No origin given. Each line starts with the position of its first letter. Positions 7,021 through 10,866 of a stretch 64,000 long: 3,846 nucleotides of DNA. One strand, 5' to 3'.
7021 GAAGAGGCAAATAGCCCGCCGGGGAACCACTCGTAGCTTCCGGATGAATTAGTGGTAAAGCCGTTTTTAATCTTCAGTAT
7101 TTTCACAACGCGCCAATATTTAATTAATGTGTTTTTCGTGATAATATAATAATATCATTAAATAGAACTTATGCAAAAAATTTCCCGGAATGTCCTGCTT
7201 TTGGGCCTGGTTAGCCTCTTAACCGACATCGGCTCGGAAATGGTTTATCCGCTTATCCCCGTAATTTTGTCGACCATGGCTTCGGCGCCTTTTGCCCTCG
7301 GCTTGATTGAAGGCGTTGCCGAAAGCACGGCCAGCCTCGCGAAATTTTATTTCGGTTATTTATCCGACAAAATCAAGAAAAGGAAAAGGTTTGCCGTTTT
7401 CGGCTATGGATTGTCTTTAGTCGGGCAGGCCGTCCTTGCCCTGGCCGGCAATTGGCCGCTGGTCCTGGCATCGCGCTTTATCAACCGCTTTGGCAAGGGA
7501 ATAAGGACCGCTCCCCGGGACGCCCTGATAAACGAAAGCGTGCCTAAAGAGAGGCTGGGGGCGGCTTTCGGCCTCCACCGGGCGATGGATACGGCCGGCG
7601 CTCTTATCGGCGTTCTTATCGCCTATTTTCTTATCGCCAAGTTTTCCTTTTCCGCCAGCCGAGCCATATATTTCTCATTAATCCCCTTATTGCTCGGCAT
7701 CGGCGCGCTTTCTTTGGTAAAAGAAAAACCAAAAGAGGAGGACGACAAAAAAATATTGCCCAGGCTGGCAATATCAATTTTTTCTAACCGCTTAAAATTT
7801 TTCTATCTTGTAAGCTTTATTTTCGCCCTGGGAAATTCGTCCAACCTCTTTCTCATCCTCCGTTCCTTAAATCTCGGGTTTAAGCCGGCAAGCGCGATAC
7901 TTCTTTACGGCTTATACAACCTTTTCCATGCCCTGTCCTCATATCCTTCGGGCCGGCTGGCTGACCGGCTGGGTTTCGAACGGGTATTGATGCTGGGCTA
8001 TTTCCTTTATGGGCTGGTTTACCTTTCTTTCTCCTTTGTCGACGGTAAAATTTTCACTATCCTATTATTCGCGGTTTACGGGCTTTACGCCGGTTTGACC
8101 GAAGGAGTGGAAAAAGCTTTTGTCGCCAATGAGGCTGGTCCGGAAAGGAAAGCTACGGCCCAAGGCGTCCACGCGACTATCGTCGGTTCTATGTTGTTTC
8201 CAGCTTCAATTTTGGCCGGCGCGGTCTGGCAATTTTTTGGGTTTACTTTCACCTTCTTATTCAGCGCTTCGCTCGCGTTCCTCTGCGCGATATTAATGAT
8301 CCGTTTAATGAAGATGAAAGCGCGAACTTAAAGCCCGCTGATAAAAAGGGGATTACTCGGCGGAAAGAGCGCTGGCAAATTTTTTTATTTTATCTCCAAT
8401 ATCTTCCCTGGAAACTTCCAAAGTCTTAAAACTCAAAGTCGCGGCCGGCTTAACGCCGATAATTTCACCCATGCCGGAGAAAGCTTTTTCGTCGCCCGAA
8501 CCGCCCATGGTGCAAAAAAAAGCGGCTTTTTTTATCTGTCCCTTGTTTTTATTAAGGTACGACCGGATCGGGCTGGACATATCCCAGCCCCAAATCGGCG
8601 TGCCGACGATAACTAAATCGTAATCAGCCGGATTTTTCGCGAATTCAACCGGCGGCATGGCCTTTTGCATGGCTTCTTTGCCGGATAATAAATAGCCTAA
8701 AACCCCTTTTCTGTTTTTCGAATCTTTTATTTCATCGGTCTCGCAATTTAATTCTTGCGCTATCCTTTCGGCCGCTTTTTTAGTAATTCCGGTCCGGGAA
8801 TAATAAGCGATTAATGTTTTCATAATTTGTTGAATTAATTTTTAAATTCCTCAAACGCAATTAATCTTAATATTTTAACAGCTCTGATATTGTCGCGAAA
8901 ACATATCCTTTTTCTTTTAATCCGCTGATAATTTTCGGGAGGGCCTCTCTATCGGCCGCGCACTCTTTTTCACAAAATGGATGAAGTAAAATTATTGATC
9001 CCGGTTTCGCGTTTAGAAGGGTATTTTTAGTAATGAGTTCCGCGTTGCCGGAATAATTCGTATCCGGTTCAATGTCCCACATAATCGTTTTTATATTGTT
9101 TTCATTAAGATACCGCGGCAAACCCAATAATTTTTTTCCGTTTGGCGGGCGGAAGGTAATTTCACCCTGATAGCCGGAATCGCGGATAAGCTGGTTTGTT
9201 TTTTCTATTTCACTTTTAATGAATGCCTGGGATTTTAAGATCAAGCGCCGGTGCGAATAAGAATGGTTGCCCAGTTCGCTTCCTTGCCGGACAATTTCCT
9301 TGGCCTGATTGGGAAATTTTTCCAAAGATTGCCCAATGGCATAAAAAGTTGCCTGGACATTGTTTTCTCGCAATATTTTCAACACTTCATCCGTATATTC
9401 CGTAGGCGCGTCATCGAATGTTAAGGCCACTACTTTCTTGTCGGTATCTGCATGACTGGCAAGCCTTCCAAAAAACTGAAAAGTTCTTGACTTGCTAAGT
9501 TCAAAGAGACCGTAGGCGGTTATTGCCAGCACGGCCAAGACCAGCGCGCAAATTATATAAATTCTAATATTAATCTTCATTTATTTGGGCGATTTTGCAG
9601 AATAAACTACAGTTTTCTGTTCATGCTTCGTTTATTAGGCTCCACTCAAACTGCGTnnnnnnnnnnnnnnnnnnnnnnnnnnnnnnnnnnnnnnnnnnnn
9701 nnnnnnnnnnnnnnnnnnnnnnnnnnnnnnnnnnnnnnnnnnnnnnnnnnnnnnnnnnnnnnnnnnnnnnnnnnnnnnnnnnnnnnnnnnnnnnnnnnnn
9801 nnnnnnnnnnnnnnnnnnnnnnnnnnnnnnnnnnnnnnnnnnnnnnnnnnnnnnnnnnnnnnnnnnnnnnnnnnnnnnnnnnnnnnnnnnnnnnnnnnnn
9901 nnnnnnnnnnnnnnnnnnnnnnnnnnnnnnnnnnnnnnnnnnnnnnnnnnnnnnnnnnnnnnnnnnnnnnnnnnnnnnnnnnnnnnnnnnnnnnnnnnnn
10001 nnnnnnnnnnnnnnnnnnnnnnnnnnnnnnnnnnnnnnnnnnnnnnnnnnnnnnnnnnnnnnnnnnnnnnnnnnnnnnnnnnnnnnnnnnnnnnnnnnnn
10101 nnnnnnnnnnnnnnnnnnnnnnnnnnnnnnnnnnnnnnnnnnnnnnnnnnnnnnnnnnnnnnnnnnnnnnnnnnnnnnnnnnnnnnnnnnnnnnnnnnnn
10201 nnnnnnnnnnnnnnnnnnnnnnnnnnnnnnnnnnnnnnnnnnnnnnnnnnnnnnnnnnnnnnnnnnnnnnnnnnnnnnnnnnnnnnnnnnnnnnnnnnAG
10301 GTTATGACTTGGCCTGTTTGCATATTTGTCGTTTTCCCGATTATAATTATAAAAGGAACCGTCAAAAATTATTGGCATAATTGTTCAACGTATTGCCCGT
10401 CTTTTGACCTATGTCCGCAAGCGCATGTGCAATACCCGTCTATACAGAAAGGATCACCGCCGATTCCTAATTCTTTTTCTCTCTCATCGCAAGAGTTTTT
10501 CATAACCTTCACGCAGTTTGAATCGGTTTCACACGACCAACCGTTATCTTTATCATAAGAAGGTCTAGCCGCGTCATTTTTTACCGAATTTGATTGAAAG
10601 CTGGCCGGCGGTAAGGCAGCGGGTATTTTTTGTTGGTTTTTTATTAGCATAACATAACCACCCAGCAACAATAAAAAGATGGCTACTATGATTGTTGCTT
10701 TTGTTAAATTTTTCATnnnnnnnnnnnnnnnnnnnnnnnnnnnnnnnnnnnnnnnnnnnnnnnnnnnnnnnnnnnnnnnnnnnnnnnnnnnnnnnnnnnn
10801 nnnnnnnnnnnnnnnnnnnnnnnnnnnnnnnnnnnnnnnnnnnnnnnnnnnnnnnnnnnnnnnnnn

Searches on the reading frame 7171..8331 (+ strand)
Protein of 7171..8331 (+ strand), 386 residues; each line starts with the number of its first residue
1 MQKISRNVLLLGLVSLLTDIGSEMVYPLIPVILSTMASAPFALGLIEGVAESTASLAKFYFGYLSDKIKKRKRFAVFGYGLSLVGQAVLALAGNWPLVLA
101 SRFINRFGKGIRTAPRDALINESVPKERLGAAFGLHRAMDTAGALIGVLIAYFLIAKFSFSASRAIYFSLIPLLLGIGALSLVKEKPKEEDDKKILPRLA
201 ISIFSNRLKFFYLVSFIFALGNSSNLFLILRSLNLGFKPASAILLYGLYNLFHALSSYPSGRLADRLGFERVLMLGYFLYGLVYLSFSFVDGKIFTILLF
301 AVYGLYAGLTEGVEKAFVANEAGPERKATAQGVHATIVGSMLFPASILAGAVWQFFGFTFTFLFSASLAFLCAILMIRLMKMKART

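Call 3: search_protein_families(library=ncbifam, proteins=[window:7171-8331:+], max_evalue=0.01)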
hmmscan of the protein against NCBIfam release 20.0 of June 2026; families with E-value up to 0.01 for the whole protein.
window:7171-8331:+ (386 aa): 21 families
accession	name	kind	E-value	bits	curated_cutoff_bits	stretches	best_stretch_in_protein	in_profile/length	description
TIGR00880.1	2_A_01_02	superfamily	1.5e-13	51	131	2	58-171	11-124/141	multidrug resistance protein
TIGR00881.1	2A0104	subfamily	8.3e-12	44.8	407.75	2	42-190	31-178/379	phosphoglycerate transporter protein PgtP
TIGR00895.1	2A0115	subfamily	3.4e-09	36.1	418.55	2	54-176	65-185/398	aromatic acid/H+ symport family MFS transporter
TIGR00897.2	2A0118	subfamily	3.7e-09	36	375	1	206-382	7-190/401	RbtT/DalT/CsbX family MFS transporter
NF049980.1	SfMCT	equivalog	6.9e-08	31.6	320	1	235-376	32-173/378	L-lactate MFS transporter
NF011571.1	PRK14995.1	subfamily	7.6e-08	31.5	701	1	241-379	42-181/493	SmvA family efflux MFS transporter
NF007372.0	PRK09874.1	equivalog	1.9e-06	27.3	571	1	6-194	14-204/408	multidrug efflux MFS transporter MdtG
NF008650.1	PRK11646.1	equivalog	1.9e-06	27.2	469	1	12-319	16-323/400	multidrug efflux MFS transporter MdtH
TIGR00890.1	2A0111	subfamily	5.5e-06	25.6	374.85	1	215-379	13-176/377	oxalate/formate antiport family MFS transporter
NF047396.1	MFS_flip_LtaA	equivalog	1.6e-05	24.1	450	1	271-376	278-384/394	lipoteichoic acid biosynthesis MFS flippase LtaA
NF008654.0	PRK11652.1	equivalog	3.1e-05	23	479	1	8-220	8-222/397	multidrug efflux MFS transporter EmrD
NF053757.1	BclibactTpBcbE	equivalog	6.4e-05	22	600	1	7-343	3-355/394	bacillibactin exporter BcbE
TIGR00900.1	2A0121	subfamily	7.3e-05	22.3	319.6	1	21-190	14-184/364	H+ Antiporter protein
NF000025.1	MFS_efflux_tcmA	exception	0.00099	17.9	999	0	249-377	70-200/538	tetracenomycin C efflux MFS transporter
TIGR00891.1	2A0112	subfamily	0.0013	17.8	552.9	0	59-186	65-191/405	sialate:H+ symport family MFS transporter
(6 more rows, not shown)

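Call 4: search_protein_families(library=pfam, proteins=[window:7171-8331:+], max_evalue=0.01)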
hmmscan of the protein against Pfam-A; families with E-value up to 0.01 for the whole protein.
window:7171-8331:+ (386 aa): 3 families
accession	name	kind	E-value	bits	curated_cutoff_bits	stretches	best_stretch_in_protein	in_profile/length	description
PF07690.21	MFS_1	-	6e-53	180.4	33.4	2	12-336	2-337/347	Major Facilitator Superfamily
PF12832.13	MFS_1_like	-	6.7e-08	32.4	25.2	1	26-364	19-373/373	MFS_1 like family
PF05977.19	MFS_3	-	5.5e-06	25.5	27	1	32-379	36-393/524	Transmembrane secretion effector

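Call 53: search_solved_structures(query=window:7171-8328:+, max_evalue=0.001)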
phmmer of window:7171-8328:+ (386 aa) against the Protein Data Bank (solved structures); distinct sequences matched with E-value up to 0.001: 2.
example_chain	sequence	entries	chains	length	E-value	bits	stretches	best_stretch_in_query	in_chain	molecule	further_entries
6g9x_A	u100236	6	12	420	9.6e-05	25.1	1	231-361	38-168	Major facilitator superfamily MFS_1 | L-lactate transporter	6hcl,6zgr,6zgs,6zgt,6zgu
9w1p_A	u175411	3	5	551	0.00074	22.2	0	42-188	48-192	Glucose-6-phosphate exchanger SLC37A4,Soluble cytochrome b562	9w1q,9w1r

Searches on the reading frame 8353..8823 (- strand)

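Call 4: search_protein_families(library=pfam, proteins=[window:8353-8823:-], max_evalue=0.01)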
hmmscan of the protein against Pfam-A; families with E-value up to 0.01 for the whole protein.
window:8353-8823:- (156 aa): 5 families
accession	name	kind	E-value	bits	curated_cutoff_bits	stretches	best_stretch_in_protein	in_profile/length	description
PF12724.12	Flavodoxin_5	-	1.6e-10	41.9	27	2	61-110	37-88/145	Flavodoxin domain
PF12682.12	Flavodoxin_4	-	1e-09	38.5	24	1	2-114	1-120/155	Flavodoxin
PF12641.12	Flavodoxin_3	-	2.3e-05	24.7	27.5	1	4-114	1-85/160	Flavodoxin domain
PF00258.30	Flavodoxin_1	-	0.00045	20.8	25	0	5-26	1-22/143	Flavodoxin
PF03358.20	FMN_red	-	0.00071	19.6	24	1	8-91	10-94/152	NADPH-dependent FMN reductase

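Call 71: search_protein_families(library=ncbifam, proteins=[window:8356-8823:-], max_evalue=0.001)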
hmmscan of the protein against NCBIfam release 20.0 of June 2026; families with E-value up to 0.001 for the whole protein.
window:8356-8823:- (156 aa): 8 families
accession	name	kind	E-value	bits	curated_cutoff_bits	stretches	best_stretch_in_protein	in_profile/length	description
NF005501.0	PRK07116.1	subfamily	3e-15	56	198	1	1-120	4-130/161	flavodoxin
NF038196.1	ferrodoxin_EFR1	subfamily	1.1e-06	28.9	75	1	5-122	1-95/242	EFR1 family ferrodoxin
NF005389.0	PRK06934.1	equivalog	1.4e-06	27.8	172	1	49-145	110-204/221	flavodoxin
TIGR01755.1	flav_wrbA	equivalog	7.1e-05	22.9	132.5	1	2-107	2-108/197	NAD(P)H:quinone oxidoreductase type IV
NF002999.0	PRK03767.1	equivalog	9.9e-05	22.2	141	1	1-107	2-109/200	NAD(P)H:quinone oxidoreductase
NF008316.0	PRK11104.1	equivalog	0.0005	19.9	142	0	1-28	1-28/177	menaquinone-dependent protoporphyrinogen IX dehydrogenase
NF006736.0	PRK09267.1-2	equivalog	0.00073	19.3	202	0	3-37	4-38/161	flavodoxin FldA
NF045594.1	flavodox_BilS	equivalog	0.00097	19.1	155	0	5-117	3-88/160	flavodoxin family protein BilS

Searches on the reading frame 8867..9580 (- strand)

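Call 4: search_protein_families(library=pfam, proteins=[window:8867-9580:-], max_evalue=0.01)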
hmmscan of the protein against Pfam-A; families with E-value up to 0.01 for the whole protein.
window:8867-9580:- (237 aa): 1 family
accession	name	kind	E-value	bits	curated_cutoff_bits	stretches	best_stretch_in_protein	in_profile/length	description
PF01522.26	Polysacc_deac_1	-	6.8e-31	107.3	23.1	1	44-151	2-109/124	Polysaccharide deacetylase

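Call 71: search_protein_families(library=ncbifam, proteins=[window:8870-9580:-], max_evalue=0.001)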
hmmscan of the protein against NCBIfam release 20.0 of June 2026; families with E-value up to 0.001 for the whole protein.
window:8870-9580:- (237 aa): 9 families
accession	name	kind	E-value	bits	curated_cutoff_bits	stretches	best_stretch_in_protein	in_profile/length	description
TIGR02764.1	spore_ybaN_pdaB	equivalog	1e-42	146.1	237.4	1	44-235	1-191/191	polysaccharide deacetylase family sporulation protein PdaB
NF045821.1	PgAcgDacpgdA1_Bac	equivalog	5.7e-33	114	400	1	47-235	86-275/282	peptidoglycan-N-acetylglucosamine deacetylase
TIGR02873.1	spore_ylxY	hypoth_equivalog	8.5e-28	97.3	391.5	1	45-235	81-267/268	probable sporulation protein, polysaccharide deacetylase family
TIGR02884.1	spore_pdaA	equivalog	8.7e-27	94.3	298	1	44-234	32-223/224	delta-lactam-biosynthetic de-N-acetylase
TIGR04243.1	nodulat_NodB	equivalog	2e-26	92.7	240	1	49-229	2-194/197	chitooligosaccharide deacetylase NodB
NF045820.1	PgAcgDacpgdA_Strep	equivalog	4.5e-26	91.7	800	1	43-236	262-449/463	peptidoglycan-N-acetylglucosamine deacetylase PgdA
NF045822.1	PgAcgDacpgdA2_Bac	equivalog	1.3e-23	83.7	400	1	47-232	68-259/274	peptidoglycan-N-acetylglucosamine deacetylase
TIGR03006.1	pepcterm_polyde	equivalog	1e-12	47.8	276.2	1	62-143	35-116/272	XrtA system polysaccharide deacetylase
NF050820.1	PolSacchBiosHfsH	equivalog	3.4e-06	26.9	400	1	42-149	27-142/249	oligosaccharide deacetylase HfsH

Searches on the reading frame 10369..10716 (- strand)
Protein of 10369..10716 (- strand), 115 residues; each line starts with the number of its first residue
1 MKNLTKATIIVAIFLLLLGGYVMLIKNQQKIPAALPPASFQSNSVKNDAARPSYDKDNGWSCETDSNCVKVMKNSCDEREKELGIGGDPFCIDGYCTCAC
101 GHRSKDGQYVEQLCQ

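Call 4: search_protein_families(library=pfam, proteins=[window:10369-10716:-], max_evalue=0.01)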
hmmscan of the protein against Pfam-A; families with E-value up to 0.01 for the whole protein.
window:10369-10716:- (115 aa): 0 families

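Call 71: search_protein_families(library=ncbifam, proteins=[window:10372-10716:-], max_evalue=0.001)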
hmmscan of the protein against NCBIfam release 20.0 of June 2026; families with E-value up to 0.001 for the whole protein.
window:10372-10716:- (115 aa): 0 families
